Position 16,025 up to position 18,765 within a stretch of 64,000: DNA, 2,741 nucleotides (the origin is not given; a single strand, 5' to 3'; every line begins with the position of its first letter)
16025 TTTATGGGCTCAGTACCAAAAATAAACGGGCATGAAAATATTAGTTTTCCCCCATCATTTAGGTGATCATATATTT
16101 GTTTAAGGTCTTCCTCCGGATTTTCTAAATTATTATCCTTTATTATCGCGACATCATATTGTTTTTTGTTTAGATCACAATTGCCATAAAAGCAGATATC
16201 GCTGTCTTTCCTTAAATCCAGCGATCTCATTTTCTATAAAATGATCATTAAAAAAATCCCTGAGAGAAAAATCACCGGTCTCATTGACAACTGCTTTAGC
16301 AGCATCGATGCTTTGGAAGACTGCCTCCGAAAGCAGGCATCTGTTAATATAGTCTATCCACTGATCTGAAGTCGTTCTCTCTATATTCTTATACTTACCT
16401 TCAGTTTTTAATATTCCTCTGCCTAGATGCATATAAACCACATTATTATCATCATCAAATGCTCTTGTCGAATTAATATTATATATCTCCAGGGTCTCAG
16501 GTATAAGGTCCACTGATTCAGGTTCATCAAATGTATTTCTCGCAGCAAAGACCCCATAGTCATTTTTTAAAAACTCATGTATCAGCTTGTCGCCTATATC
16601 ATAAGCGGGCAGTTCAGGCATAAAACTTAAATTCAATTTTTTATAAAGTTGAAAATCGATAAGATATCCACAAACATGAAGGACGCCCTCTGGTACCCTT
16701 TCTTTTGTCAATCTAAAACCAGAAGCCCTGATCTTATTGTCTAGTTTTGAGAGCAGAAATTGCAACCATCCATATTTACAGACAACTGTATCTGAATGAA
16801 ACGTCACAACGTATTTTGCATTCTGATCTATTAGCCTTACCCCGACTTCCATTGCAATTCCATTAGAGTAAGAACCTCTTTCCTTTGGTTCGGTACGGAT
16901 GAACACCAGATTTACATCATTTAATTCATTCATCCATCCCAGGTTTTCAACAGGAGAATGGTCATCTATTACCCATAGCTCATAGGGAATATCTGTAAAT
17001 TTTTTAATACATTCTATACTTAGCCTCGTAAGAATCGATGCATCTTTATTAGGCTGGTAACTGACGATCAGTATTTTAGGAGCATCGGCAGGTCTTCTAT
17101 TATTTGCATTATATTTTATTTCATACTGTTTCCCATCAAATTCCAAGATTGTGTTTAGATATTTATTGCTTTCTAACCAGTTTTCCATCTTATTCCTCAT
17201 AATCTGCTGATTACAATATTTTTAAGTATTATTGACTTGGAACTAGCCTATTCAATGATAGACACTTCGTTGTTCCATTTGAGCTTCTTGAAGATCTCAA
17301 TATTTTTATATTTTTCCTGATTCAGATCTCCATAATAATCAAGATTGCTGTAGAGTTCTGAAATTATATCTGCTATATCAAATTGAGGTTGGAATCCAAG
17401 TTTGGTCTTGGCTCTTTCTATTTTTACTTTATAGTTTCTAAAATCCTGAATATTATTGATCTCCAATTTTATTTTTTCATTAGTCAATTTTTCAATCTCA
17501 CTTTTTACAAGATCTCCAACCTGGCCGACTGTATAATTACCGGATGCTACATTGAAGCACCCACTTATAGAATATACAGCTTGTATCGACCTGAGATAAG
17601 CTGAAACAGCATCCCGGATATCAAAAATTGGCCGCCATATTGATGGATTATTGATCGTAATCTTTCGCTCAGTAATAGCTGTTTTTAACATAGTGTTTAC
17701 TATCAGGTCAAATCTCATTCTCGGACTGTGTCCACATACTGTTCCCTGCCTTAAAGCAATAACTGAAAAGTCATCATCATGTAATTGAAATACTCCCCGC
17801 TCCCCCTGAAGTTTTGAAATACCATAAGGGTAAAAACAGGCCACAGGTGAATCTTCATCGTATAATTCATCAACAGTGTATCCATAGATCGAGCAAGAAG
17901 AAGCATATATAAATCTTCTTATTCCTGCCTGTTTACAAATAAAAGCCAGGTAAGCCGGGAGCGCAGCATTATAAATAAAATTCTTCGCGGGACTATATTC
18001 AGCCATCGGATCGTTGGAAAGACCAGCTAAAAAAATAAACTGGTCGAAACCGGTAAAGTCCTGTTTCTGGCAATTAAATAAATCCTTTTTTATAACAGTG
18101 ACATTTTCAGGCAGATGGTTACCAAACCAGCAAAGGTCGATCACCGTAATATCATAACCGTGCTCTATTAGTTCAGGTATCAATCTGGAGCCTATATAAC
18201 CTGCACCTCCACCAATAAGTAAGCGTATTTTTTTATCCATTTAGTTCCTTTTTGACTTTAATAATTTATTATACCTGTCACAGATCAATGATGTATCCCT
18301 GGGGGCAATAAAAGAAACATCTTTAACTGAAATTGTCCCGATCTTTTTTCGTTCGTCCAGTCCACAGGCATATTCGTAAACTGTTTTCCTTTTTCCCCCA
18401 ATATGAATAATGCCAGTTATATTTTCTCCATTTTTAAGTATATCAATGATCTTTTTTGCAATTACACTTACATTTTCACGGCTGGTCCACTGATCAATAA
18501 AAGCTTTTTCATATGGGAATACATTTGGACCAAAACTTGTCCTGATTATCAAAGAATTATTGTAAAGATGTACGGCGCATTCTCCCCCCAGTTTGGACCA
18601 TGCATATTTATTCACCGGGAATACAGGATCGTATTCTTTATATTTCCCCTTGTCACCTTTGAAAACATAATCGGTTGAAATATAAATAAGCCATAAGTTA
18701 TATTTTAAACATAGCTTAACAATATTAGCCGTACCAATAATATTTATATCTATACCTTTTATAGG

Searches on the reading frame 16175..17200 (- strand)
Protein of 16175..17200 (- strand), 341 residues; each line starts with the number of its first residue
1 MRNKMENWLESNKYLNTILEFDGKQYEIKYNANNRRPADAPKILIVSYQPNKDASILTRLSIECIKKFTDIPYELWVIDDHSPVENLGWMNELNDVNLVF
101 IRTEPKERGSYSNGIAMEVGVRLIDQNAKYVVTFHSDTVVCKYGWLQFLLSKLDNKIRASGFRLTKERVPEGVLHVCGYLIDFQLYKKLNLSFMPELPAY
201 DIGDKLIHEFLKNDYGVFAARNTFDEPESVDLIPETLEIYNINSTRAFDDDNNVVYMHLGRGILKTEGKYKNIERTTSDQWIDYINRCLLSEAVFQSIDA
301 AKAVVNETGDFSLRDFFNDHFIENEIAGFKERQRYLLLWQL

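Call 14: search_protein_families(library=pfam, proteins=[window:16175-17200:-])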
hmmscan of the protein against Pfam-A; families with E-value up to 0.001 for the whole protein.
window:16175-17200:- (341 aa): 0 families

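Call 42: search_protein_families(library=pfam, proteins=[window:16175-17200:-], max_evalue=10)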
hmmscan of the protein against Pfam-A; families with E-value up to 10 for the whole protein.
window:16175-17200:- (341 aa): 1 family
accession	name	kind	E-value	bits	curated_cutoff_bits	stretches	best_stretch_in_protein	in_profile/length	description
PF22247.2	Diox-like_N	-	0.2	12.3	27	1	150-185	14-47/60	Catechol 2,3-dioxygenase-like N-terminal domain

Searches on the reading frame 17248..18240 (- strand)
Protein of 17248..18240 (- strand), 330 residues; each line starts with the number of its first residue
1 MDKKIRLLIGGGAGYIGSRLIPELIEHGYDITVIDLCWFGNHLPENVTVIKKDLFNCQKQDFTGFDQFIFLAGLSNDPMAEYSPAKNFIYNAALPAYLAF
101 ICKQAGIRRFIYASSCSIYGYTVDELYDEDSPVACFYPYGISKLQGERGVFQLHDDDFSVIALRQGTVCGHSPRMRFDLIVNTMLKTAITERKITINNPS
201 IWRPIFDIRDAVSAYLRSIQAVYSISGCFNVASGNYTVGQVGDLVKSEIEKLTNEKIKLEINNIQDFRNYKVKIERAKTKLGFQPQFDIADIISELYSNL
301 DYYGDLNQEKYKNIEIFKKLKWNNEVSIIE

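Call 14: search_protein_families(library=pfam, proteins=[window:17248-18240:-])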
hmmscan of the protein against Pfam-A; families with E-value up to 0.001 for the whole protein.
window:17248-18240:- (330 aa): 4 families
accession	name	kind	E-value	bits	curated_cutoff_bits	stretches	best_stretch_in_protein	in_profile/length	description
PF01370.27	Epimerase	-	1.4e-25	90.5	20.9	1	8-225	2-231/240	NAD dependent epimerase/dehydratase family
PF16363.11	GDP_Man_Dehyd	-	2.9e-14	53.7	27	1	8-295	1-331/332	GDP-mannose 4,6 dehydratase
PF04321.23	RmlD_sub_bind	-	1.7e-08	34.4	27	1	6-204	2-183/287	RmlD substrate binding domain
PF01073.25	3Beta_HSD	-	4.4e-07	29.6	22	1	9-183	2-196/280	3-beta hydroxysteroid dehydrogenase/isomerase family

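Call 79: search_protein_families(library=ncbifam, proteins=[window:17248-18240:-], max_evalue=0.00001)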
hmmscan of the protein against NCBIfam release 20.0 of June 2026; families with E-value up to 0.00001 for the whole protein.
window:17248-18240:- (330 aa): 12 families
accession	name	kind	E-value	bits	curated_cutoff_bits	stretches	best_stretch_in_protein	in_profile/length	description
TIGR01179.1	galE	equivalog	2e-22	79.5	262.3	1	6-174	1-182/332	UDP-glucose 4-epimerase GalE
TIGR04180.1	EDH_00030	hypoth_equivalog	3.7e-12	45.9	475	1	8-276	2-278/297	NAD-dependent 4,6-dehydratase LegB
TIGR02197.1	heptose_epim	equivalog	7.8e-11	41.7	274.6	1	7-253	1-261/316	ADP-glyceromanno-heptose 6-epimerase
NF011728.1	PRK15181.1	equivalog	6.2e-09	35.3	760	1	56-306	83-340/348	Vi polysaccharide biosynthesis UDP-N-acetylglucosaminuronic acid C-4 epimerase TviC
NF007956.0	PRK10675.1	subfamily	2.6e-08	33.4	394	1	6-167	2-179/338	UDP-glucose 4-epimerase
TIGR01214.1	rmlD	equivalog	3.4e-08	32.9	224.05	1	6-216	1-197/285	dTDP-4-dehydrorhamnose reductase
NF042422.1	oxyalk_red_OleD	equivalog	1.1e-06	28.2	580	1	6-172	2-172/329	2-alkyl-3-oxoalkanoate reductase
TIGR01777.1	yfcH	hypoth_equivalog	1.9e-06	27.7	207.35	1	8-233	2-224/292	TIGR01777 family oxidoreductase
NF047837.1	UDPAcbARedWbcJ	equivalog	2.1e-06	26.9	500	0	117-244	81-210/372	UDP-2-acetamido-2,6-beta-L-arabino-hexul-4-ose reductase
TIGR02622.1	CDP_4_6_dhtase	equivalog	2.3e-06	27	278.45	1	159-297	182-327/352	CDP-glucose 4,6-dehydratase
NF043036.1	ErythonDh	equivalog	4.1e-06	26.2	325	0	100-147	110-157/321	D-erythronate dehydrogenase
NF008360.0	PRK11150.1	equivalog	9.8e-06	25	452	0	8-235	3-239/310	ADP-glyceromanno-heptose 6-epimerase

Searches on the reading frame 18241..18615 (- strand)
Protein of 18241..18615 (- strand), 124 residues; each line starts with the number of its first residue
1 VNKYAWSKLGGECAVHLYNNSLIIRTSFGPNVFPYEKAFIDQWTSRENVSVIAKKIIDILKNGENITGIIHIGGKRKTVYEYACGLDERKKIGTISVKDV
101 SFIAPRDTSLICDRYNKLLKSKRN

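Call 42: search_protein_families(library=pfam, proteins=[window:18241-18615:-], max_evalue=10)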
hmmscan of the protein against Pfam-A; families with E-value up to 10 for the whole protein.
window:18241-18615:- (124 aa): 4 families
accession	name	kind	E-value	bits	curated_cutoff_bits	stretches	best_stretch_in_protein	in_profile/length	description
PF04321.23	RmlD_sub_bind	-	0.03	13.9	27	1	2-53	123-177/287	RmlD substrate binding domain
PF15573.11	Imm47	-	0.096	12.5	27.2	1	10-64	91-143/258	Immunity protein 47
PF18306.6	LDcluster4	-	0.13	12.3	26.3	1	67-97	95-125/151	SLOG cluster4 family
PF04414.18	tRNA_deacylase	-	0.2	11.6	33.6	1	41-76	96-132/205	D-aminoacyl-tRNA deacylase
